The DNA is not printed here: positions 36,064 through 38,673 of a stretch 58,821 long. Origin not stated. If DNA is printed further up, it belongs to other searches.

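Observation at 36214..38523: A phage-encoded Cys-type sulfatase sits immediately upstream of the packaging genes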

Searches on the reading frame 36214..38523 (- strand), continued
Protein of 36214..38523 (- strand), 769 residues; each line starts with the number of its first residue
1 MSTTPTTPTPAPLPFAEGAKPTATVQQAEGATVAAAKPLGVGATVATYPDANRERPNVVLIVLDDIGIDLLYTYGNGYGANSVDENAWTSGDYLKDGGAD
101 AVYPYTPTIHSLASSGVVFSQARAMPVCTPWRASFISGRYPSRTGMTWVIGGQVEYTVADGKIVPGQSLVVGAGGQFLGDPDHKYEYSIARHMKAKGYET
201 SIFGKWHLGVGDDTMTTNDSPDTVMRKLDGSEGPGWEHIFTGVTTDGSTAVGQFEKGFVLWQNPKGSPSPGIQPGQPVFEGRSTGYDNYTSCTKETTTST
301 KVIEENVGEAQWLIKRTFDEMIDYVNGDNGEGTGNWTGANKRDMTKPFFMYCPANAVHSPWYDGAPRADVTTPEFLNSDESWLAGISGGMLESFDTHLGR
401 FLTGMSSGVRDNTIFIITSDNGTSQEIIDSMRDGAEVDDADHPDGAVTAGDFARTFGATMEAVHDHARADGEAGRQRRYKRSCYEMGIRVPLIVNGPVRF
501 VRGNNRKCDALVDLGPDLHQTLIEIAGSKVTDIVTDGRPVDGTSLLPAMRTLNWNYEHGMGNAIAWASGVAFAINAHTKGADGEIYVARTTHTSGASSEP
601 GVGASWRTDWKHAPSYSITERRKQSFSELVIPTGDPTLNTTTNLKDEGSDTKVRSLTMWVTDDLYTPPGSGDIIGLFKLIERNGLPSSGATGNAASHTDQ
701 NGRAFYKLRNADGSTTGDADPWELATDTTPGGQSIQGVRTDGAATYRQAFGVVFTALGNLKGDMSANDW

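Call 65: predict_structure(alignment_id=A2)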
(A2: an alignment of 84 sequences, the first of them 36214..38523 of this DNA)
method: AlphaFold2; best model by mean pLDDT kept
length: 769 residues; sequences in the alignment: 84
mean_pLDDT: 71.7   pTM: 0.82
mean pLDDT of the five models: 71.7, 71.5, 70.5, 70.5, 69.2
residues with pLDDT >= 90: 233; 70-90: 200; 50-70: 151; < 50: 185
segments of 3 or more residues with pLDDT < 50: 1-37, 39-44, 46-48, 77-83, 153-159, 162-175, 218-231, 297-300, 441-443, 561-618, 646-652, 688-695, 732-739
pLDDT, mean of each block of 10 residues (from residue 1): 39 41 42 47 48 84 95 68 56 58 91 95 95 95 87 47 45 51 74 94 90 55 40 72 64 90 79 53 78 64 60 92 81 66 92 93 85 89 92 97 95 98 92 67 52 79 84 77 93 97 92 96 94 85 94 69 43 36 37 35 35 48 90 71 47 59 53 78 61 54 85 85 70 47 79 90 74
secondary structure, 60 per line:
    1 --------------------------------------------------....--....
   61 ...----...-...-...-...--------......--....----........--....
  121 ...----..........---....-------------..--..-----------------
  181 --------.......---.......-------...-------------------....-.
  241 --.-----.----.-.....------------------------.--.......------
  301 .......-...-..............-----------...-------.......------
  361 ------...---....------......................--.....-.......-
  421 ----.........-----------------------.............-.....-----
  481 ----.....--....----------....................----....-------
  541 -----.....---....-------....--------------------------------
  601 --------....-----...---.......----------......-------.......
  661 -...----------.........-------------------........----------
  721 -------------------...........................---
elements in order (helices of 4 or more, strands of 3 or more residues): H51-54 E57-63 H91-96 H99-102 H107-114 E117-123 H128-137 H141-144 H189-195 E199-205 H235-238 E256-260 E288-294 E301-307 H313-326 E348-354 H373-376 H383-404 H407-411 E413-419 H425-433 H457-469 H471-475 H485-488 E492-495 E506-513 H514-525 H530-533 H546-550 H554-557 H565-568 H609-612 E624-630 H641-646 E654-660 E675-683 E703-710 H740-766

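Call 69: fold_search(model_id=the predicted structure, library=pdb)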
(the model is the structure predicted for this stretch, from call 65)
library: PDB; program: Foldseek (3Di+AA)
matches with E <= 10: 451; with E <= 0.001: 252
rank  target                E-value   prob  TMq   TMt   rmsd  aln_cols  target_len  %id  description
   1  7stt                  5.9e-19  1.00  0.35  0.59   6.1       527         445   20  Crystal structure of sulfatase from Pedobacter yulinensis (released 2022-01-26)
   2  6psm_C                1.4e-18  1.00  0.36  0.59   6.8       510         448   20  Crystal structure of PsS1_19B C77S in complex with kappa-neocarrabiose (released 2019-09-25)
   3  1fsu_A                2.2e-18  1.00  0.36  0.56   7.9       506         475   17  Crystal Structure of 4-Sulfatase (human) (released 1998-02-04)
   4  6psm_A                2.6e-18  1.00  0.37  0.62   5.8       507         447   20  Crystal structure of PsS1_19B C77S in complex with kappa-neocarrabiose (released 2019-09-25)
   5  6psm_D                2.6e-18  1.00  0.36  0.60   7.2       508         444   20  Crystal structure of PsS1_19B C77S in complex with kappa-neocarrabiose (released 2019-09-25)
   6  7all_AAA              2.9e-18  1.00  0.37  0.56   6.7       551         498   19  A single sulfatase is required for metabolism of colonic mucin O-glycans and intestinal colonization by a symbiotic  (released 2021-10-13)
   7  6psm_F                3.3e-18  1.00  0.36  0.60   6.6       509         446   19  Crystal structure of PsS1_19B C77S in complex with kappa-neocarrabiose (released 2019-09-25)
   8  6prm_A                3.9e-18  1.00  0.37  0.62   6.1       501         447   19  Crystal structure of apo PsS1_19B (released 2019-09-25)
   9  7stv                  4.1e-18  1.00  0.36  0.60   5.9       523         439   21  Crystal structure of sulfatase from Pedobacter yulinensis (released 2022-01-26)
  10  4fdi_A                5.5e-18  1.00  0.35  0.52   7.1       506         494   19  The molecular basis of mucopolysaccharidosis IV A (released 2012-09-05)
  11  9fo1                  9.7e-18  1.00  0.35  0.57   6.5       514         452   20  Family S1_16 sulfatase from metagenomic dataset AMOR (released 2025-01-22)
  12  1n2l_A                9.7e-18  1.00  0.33  0.51   7.3       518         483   19  Crystal structure of a covalent intermediate of endogenous human arylsulfatase A (released 2003-12-23)
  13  4cys_A                1.0e-17  1.00  0.37  0.51   8.9       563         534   18  G6 mutant of PAS, arylsulfatase from Pseudomonas Aeruginosa, in complex with Phenylphosphonic acid (released 2015-04-29)
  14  1n2k_A                1.2e-17  1.00  0.34  0.52   6.5       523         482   18  Crystal structure of a covalent intermediate of endogenous human arylsulfatase A (released 2003-12-23)
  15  6j66_A                1.9e-17  1.00  0.41  0.63   9.4       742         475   14  Chondroitin sulfate/dermatan sulfate endolytic 4-O-sulfatase (released 2019-07-10)
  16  6ust_A                2.1e-17  1.00  0.42  0.67   7.2       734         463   18  Gut microbial sulfatase from Hungatella hathewayi (released 2020-11-11)
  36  6ust_C                8.1e-17  1.00  0.41  0.65   9.4       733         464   18  Gut microbial sulfatase from Hungatella hathewayi (released 2020-11-11)
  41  6ust_D                1.2e-16  1.00  0.42  0.67   7.1       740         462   18  Gut microbial sulfatase from Hungatella hathewayi (released 2020-11-11)
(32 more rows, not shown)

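Call 70: fold_search(model_id=the predicted structure, library=viral)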
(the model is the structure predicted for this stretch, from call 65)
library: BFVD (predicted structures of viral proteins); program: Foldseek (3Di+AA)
matches with E <= 10: 7; with E <= 0.001: 4
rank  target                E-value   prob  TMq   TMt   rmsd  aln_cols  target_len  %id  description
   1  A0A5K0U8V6            3.5e-15  1.00  0.34  0.41   6.9       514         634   15  Sulfatase N-terminal domain-containing protein [Yasminevirus sp. GU-2018]
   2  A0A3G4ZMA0            5.9e-11  1.00  0.38  0.54  12.8       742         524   12  DUF229 domain-containing protein [Terrestrivirus sp.]
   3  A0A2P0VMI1            5.9e-11  1.00  0.34  0.50  11.0       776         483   10  Sulfatase [Tetraselmis virus 1]
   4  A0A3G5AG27            1.3e-09  1.00  0.29  0.51   9.1       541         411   13  Sulfatase N-terminal domain-containing protein [Satyrvirus sp.]
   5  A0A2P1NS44            5.4e+00  0.01  0.04  0.09  13.7       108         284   12  (no name in the UniProt tables at hand)
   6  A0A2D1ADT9            7.2e+00  0.02  0.03  0.06  19.1        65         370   18  Tail fiber protein [Rhodococcus phage Trina]
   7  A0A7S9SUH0            7.6e+00  0.01  0.04  0.08  28.3       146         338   12  Uncharacterized protein [Virus NIOZ-UU159]

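Call 86: search_protein_families(library=padloc, proteins=[window:36214-38523:-], max_evalue=0.01)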
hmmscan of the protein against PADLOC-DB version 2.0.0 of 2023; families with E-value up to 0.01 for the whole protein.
window:36214-38523:- (769 aa): 0 families

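Call 101: search_protein_families(library=pfam, proteins=[L011:12009-13886:+, L011:13890-14732:+, L014:8598-9518:+, L014:11770-12204:+, L014:12208-13512:+, L014:13515-14270:+, L002:4935-5939:+, L002:6142-6561:+, L015:10643-10981:+, L007:9924-12548:-], max_evalue=0.01)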
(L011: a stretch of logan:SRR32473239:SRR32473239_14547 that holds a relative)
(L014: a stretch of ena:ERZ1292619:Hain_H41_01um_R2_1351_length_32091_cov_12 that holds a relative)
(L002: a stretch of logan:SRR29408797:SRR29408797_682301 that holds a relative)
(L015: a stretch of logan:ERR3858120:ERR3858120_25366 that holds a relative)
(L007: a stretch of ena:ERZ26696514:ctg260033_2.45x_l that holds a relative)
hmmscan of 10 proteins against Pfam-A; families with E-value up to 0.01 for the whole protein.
L011:12009-13886:+ (625 aa): 0 families

L011:13890-14732:+ (280 aa): 0 families

L014:8598-9518:+ (306 aa): 0 families

L014:11770-12204:+ (144 aa): 0 families

L014:12208-13512:+ (434 aa): 0 families

L014:13515-14270:+ (251 aa): 0 families

L002:4935-5939:+ (334 aa): 0 families

L002:6142-6561:+ (139 aa): 1 family
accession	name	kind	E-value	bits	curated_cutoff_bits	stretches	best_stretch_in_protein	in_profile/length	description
PF19111.5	DUF5798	-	0.0027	18.3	27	0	18-57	26-65/89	Family of unknown function (DUF5798)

L015:10643-10981:+ (112 aa): 0 families

L007:9924-12548:- (874 aa): 1 family
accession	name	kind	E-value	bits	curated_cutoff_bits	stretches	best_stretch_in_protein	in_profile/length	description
PF13229.12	Beta_helix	-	3.2e-24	85.8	25.9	3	323-519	2-139/158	Right handed beta helix region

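Call 103: search_protein_families(library=phrogs, proteins=[L014:11770-12204:+, L011:11726-11998:+, L014:8598-9518:+, L014:12208-13512:+, L014:13515-14270:+, L011:12009-13886:+, L014:9540-9998:+, L011:9552-10004:+, L014:8167-8601:+], max_evalue=0.01)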
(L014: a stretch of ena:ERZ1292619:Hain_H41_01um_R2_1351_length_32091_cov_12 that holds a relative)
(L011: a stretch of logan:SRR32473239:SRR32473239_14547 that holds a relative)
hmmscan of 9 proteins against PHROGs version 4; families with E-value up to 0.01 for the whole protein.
L014:11770-12204:+ (144 aa): 0 families

L011:11726-11998:+ (90 aa): 0 families

L014:8598-9518:+ (306 aa): 1 family
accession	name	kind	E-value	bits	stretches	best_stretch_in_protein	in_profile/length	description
phrog_12150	-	unknown function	7.7e-06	26.1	1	35-69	95-129/477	-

L014:12208-13512:+ (434 aa): 0 families

L014:13515-14270:+ (251 aa): 1 family
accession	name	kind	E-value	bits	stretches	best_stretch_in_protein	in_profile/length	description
phrog_28344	-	unknown function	0.00021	22.2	1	62-205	66-190/205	-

L011:12009-13886:+ (625 aa): 0 families

L014:9540-9998:+ (152 aa): 1 family
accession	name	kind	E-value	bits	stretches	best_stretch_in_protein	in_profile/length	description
phrog_1084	-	unknown function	0.00028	22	1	64-150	40-116/123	unknown function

L011:9552-10004:+ (150 aa): 1 family
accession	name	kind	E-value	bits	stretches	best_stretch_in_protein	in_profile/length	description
phrog_1084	-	unknown function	1.3e-05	26.3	0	83-150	60-116/123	unknown function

L014:8167-8601:+ (144 aa): 0 families

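Call 105: search_dna_similar(query=P0014, collection=phages, mode=protein, max_rows=40, max_evalue=0.00001)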
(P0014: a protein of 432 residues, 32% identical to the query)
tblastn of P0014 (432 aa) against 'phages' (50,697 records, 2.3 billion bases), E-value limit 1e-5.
Records with a match: 33; places in all: 42; records where one place covers at least 80% of the query: 18.
Best place of each record, by identity: <60% 33.
By first word of the organism name: Bacteriophage 23; Acinetobacter 5; Salmonella 3; Campylobacter 2.
By host as written in the record: - 28; Homo sapiens 2; Campylobacter jejuni 2; Salmonella enterica subsp. enterica serovar Kentucky 1.
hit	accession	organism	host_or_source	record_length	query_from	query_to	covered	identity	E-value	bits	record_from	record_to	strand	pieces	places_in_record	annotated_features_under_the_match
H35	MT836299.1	Bacteriophage sp.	human fecal samples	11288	25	405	88%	36.5%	6e-62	222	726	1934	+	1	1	record has no annotation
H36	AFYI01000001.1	Salmonella enterica subsp. enterica serovar Infantis str. ...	Homo sapiens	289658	11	399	90%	32.6%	2e-56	206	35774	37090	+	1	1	arylsulfatase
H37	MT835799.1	Bacteriophage sp.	human fecal samples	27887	26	427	93%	31.5%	2e-44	171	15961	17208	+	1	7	record has no annotation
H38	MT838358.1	Bacteriophage sp.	human fecal samples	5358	20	403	89%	31.5%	5e-50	187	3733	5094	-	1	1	record has no annotation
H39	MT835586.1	Bacteriophage sp.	human fecal samples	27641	20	403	89%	31.3%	6e-43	167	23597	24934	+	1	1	record has no annotation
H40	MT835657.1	Bacteriophage sp.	human fecal samples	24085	20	405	88%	30.1%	1e-21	180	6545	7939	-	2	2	record has no annotation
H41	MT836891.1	Bacteriophage sp.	human fecal samples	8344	19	403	89%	29.0%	2e-34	142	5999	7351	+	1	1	record has no annotation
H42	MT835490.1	Bacteriophage sp.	human fecal samples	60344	17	403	90%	28.6%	2e-43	168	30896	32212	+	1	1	record has no annotation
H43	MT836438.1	Bacteriophage sp.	human fecal samples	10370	26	403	88%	29.1%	3e-34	141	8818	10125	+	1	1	record has no annotation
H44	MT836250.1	Bacteriophage sp.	human fecal samples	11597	7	403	89%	28.3%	2e-21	175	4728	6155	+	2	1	record has no annotation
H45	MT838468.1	Bacteriophage sp.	human fecal samples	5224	10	405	92%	26.2%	7e-24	110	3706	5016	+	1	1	record has no annotation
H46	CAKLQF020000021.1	Acinetobacter phage MD-2021a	not known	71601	9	398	90%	26.0%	2e-36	148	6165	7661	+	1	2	atsA_2: putative Cerebroside-sulfatase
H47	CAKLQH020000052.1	Acinetobacter phage MD-2021a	not known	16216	9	398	90%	26.0%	1e-36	148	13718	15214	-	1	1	atsA_3: putative Cerebroside-sulfatase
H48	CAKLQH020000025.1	Acinetobacter phage MD-2021a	not known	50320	8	403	92%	25.6%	2e-38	153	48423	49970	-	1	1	atsA_2: putative Cerebroside-sulfatase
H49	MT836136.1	Bacteriophage sp.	human fecal samples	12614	19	384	85%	27.7%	3e-27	120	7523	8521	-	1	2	record has no annotation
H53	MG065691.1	Campylobacter phage A11a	Campylobacter jejuni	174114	26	349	75%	26.5%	5e-19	96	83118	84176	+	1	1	record has no annotation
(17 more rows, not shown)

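Call 106: search_dna_similar(query=P0184, collection=phages, mode=protein, max_rows=20, max_evalue=0.00001)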
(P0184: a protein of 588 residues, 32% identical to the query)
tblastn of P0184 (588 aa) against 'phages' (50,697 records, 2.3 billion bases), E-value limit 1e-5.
Records with a match: 2; places in all: 2; records where one place covers at least 80% of the query: 0.
Best place of each record, by identity: <60% 2.
By first word of the organism name: Acinetobacter 2.
By host as written in the record: - 2.
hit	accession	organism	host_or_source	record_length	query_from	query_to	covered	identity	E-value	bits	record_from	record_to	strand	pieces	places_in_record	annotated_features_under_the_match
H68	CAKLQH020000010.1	Acinetobacter phage MD-2021a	not known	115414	23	189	28%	28.4%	1e-8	64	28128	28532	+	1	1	atsA_1: putative Cerebroside-sulfatase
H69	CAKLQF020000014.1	Acinetobacter phage MD-2021a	not known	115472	23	189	28%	28.4%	1e-8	64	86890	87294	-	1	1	atsA_1: putative Cerebroside-sulfatase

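Call 107: get_annotated_region(hit=H53, flank=600)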
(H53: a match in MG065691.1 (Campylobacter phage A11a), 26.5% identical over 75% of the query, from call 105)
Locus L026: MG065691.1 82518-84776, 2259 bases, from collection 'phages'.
description: UNVERIFIED: Campylobacter phage A11a, complete genome.
organism: Campylobacter phage A11a (NCBI taxid 2047886)
taxonomy: Viruses; Duplodnaviria; Heunggongvirae; Uroviricota; Caudoviricetes
host: Campylobacter jejuni; source: chicken feces; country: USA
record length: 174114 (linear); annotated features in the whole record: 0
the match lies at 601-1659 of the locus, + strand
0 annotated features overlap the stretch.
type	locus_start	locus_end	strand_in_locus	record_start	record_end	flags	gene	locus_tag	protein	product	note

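Call 111: search_dna_similar(query=L014:9540-9998:+, collection=phages, mode=protein, max_rows=30, max_evalue=1)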
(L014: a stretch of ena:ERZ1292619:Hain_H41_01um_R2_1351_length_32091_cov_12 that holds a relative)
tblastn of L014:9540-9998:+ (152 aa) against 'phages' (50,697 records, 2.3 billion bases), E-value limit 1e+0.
No match.

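Call 115: find_related_loci(query=window:36214-38523:-, collection=metagenome_contigs, flank=6000)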
Query window:36214-38523:- (769 aa) in metagenome_contigs; peptide patterns used: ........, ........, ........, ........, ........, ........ (x = any residue, [..] = any of these).
93 stretches matched a pattern, but none encodes a relative of the query by tblastn (E <= 1e-3).
